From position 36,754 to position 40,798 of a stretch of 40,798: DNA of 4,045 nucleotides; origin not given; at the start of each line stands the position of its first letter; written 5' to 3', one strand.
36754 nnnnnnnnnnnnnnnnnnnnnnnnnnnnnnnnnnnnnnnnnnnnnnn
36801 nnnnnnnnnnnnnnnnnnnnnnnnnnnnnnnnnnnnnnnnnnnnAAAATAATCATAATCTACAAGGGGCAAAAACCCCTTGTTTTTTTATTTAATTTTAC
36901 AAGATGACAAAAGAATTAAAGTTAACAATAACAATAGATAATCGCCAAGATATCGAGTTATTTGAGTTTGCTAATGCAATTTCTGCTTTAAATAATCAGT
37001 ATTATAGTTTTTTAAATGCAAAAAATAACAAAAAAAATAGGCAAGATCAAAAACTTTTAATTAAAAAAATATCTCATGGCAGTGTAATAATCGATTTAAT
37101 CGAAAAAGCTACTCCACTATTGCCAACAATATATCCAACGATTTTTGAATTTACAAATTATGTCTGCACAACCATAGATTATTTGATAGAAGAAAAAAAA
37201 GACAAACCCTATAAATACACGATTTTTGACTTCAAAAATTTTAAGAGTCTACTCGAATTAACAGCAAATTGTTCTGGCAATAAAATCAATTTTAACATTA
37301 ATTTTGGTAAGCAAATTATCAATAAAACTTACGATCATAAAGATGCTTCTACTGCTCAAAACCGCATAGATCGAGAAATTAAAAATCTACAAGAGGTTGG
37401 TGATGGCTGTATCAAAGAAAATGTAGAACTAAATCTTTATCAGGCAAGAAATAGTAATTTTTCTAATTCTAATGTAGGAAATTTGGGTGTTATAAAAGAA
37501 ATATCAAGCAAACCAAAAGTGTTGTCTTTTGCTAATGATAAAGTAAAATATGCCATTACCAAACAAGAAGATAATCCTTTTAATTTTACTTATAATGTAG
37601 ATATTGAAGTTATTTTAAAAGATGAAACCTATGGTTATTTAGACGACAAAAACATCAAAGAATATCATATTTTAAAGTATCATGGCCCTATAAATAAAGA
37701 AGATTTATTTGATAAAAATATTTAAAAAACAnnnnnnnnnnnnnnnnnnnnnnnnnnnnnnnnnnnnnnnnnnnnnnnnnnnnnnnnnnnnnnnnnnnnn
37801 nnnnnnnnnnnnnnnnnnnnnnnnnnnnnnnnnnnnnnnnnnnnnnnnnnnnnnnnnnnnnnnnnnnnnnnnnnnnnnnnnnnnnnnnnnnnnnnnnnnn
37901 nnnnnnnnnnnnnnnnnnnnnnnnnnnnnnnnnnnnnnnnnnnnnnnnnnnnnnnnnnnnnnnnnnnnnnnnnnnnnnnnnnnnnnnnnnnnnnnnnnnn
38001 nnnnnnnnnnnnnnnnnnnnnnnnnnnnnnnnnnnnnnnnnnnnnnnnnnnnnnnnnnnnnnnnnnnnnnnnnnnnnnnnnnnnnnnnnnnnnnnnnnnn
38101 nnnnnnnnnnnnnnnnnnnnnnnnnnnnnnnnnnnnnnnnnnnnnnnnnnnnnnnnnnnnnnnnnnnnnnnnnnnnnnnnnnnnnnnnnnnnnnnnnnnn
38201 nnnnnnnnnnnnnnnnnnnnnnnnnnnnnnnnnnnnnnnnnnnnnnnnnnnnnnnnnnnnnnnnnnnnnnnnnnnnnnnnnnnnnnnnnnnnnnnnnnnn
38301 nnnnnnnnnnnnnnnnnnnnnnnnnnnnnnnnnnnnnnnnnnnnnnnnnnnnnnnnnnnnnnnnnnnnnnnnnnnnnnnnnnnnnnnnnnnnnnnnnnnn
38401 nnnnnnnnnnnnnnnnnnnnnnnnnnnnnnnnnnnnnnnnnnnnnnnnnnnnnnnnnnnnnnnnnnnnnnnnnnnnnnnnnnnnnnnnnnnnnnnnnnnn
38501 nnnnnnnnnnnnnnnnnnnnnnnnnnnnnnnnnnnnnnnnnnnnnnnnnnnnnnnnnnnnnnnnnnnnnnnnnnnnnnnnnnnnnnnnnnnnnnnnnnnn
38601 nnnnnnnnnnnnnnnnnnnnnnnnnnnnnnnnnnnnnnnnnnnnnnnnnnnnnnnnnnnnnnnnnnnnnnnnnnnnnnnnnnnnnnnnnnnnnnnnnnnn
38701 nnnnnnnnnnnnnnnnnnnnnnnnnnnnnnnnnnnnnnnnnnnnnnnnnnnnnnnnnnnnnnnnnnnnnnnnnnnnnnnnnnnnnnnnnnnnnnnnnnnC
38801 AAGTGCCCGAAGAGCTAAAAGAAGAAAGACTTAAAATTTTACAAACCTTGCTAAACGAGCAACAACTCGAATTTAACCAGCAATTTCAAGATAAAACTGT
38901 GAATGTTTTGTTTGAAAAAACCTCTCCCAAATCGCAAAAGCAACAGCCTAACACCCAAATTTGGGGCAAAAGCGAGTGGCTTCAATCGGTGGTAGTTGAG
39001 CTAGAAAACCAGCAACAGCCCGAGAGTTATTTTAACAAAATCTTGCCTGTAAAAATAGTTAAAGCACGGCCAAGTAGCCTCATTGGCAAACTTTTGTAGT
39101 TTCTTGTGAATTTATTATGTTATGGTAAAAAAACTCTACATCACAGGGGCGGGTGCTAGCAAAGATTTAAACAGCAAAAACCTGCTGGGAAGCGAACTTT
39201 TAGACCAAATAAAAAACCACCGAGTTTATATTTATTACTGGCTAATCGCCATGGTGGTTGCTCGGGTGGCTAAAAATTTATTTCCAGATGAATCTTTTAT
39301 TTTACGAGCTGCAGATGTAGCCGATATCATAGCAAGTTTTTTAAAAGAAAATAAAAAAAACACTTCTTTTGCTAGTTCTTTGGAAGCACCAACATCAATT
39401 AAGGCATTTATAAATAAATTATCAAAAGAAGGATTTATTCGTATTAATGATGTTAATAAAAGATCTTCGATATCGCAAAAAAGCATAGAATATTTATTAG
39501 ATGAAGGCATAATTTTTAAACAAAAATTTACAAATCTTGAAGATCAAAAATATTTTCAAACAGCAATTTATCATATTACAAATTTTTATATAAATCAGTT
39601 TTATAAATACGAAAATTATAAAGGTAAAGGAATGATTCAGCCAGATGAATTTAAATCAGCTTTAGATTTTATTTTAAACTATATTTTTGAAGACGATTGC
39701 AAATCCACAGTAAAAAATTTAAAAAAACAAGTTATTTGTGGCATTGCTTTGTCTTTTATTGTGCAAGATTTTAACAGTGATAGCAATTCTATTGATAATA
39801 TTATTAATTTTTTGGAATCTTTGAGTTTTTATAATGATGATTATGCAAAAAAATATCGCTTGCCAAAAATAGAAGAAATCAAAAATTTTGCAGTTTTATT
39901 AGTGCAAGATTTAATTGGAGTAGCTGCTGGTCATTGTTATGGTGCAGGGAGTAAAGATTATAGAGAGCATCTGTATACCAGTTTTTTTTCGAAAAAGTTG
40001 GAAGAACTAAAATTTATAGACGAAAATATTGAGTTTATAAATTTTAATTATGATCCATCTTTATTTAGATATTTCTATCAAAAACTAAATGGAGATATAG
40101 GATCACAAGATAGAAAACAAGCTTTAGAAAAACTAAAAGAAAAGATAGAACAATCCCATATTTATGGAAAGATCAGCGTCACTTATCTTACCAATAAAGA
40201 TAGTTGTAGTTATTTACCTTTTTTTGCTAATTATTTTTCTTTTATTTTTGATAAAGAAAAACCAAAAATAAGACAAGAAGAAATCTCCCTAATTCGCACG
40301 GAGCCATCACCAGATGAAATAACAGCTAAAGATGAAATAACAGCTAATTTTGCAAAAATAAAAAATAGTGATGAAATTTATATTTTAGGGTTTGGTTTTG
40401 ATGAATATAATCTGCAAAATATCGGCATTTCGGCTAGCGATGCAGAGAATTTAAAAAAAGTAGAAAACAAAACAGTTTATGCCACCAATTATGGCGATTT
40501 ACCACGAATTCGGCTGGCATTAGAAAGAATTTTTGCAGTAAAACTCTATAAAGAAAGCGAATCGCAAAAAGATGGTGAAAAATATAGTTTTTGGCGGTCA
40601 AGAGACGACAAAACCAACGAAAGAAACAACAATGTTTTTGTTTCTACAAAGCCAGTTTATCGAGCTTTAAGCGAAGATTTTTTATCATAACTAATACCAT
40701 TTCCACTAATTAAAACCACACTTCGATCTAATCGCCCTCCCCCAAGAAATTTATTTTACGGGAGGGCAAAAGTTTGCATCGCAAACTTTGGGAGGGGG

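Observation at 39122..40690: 522-aa protein with SIR2-like NAD-binding motifs split by a ~290-aa insertion, and a possible His-to-Tyr change at the catalytic position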

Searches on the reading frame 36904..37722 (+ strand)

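Call 96: search_protein_families(library=ncbifam, proteins=[window:36904-37722:+], max_evalue=0.01)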
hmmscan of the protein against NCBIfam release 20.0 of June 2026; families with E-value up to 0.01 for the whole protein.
window:36904-37722:+ (273 aa): 1 family
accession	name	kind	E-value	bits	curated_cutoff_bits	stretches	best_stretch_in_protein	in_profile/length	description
NF053583.1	LAPAL_fam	equivalog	0.0026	17.2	60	1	15-76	13-73/292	LAPAL motif-containing putative phage structural protein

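Call 102: search_protein_families(library=padloc, proteins=[window:36904-37722:+], max_evalue=0.001)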
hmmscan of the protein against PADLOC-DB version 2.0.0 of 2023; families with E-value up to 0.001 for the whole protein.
window:36904-37722:+ (273 aa): 0 families

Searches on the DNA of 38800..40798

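Call 94: search_rna_families(source=window, start=38800, end=40798, threshold=evalue, max_evalue=1)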
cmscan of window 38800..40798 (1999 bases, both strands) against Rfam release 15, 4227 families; matches with E-value up to 1: 1.
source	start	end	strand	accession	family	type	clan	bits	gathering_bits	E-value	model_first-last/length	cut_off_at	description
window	40575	40723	-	RF01417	RSV_RNA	Cis-reg;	-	16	105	0.067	1-289/289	no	Retroviral 3'UTR stability element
